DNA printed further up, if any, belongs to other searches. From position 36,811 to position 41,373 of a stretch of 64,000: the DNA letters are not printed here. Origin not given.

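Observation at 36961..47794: The middle gene of a three-gene T9SS cargo run is a chimera of its two neighbours, and one N-module is joined to either a type A or a type B sorting domain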

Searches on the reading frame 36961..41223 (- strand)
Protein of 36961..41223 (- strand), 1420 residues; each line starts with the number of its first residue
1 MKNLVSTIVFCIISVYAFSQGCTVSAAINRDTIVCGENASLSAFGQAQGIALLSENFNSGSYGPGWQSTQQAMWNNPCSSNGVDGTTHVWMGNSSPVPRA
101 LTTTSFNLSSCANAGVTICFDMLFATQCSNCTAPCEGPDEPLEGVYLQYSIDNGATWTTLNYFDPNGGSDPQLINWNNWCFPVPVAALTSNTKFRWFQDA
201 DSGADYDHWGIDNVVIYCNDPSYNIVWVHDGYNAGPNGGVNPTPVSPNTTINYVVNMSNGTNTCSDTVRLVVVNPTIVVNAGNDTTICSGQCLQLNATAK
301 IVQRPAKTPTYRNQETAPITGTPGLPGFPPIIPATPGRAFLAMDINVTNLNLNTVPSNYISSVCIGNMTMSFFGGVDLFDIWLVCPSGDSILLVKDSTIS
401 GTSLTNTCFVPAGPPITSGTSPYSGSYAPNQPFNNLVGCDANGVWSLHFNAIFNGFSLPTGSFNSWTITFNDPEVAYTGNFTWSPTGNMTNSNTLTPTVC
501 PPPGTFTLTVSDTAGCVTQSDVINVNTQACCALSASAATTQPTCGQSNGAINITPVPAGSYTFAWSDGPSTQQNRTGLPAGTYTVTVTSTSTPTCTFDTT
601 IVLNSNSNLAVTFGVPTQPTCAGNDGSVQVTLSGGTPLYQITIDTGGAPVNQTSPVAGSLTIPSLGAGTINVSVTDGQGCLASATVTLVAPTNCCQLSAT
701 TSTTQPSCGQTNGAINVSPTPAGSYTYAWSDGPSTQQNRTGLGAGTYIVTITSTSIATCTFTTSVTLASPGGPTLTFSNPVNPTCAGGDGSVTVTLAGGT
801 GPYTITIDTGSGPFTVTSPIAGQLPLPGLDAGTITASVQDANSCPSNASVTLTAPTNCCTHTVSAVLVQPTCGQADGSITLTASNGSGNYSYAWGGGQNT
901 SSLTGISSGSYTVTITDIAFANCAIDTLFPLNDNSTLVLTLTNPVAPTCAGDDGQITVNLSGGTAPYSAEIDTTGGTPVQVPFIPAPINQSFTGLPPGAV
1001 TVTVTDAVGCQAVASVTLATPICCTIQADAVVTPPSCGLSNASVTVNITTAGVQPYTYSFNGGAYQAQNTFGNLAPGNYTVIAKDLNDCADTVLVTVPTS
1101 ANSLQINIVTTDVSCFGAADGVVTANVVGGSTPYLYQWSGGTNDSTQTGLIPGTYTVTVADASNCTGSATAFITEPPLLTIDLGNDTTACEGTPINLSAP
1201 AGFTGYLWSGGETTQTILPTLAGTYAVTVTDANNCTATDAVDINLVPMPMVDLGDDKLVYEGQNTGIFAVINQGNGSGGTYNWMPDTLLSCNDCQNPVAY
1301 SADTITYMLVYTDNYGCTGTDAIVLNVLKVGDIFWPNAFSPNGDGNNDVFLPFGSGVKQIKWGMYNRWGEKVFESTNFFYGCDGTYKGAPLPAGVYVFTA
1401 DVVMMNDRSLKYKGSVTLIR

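Call 5: search_protein_families(library=ncbifam, proteins=[window:36961-41223:-], max_evalue=0.01)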
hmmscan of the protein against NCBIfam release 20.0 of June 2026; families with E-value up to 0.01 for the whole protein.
window:36961-41223:- (1420 aa): 2 families
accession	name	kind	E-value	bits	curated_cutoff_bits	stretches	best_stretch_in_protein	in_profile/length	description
TIGR04131.1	Bac_Flav_CTERM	domain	2e-09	37.5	35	1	1335-1420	3-85/85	T9SS type B sorting domain-containing protein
NF045619.1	adhes_GNV_Cterm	subfamily_domain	0.0081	15.4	180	0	830-916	247-328/458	BapA/Bap/LapF family large adhesin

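Call 6: search_protein_families(library=pfam, proteins=[window:36961-41223:-], max_evalue=0.01)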
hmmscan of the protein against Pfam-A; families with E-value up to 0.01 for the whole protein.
window:36961-41223:- (1420 aa): 5 families
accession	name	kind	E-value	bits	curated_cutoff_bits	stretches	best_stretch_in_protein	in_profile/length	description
PF13573.12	SprB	-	1.4e-47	159.5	28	8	1108-1143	2-37/37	SprB repeat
PF21471.3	Reelin_subrepeat-B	-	1.7e-17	63.9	27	1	88-216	16-126/127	Reelin subrepeat B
PF13585.12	CHU_C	-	7e-13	48.9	27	1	1335-1418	3-86/86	CHU_C Type IX secretion signal domain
PF13860.13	FlgD_ig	-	0.0021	18.4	27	1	551-591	40-77/79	FlgD Ig-like domain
PF07495.19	Y_Y_Y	-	0.004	17.5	26.6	0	546-563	25-42/65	Y_Y_Y domain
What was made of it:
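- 36961..41223 (-): Gene A, 1420 aa: N-module, 8 SprB repeats and a type B CTD (aa 1335-1420, window 36964..37221). It has the ancestral architecture and is the parent of B's 5' part. TIGR04131 scores 37.5 bits and PF13585 48.9 bits; PF13573 gives 8 stretches and 159.5 bits (calls 5, 6).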
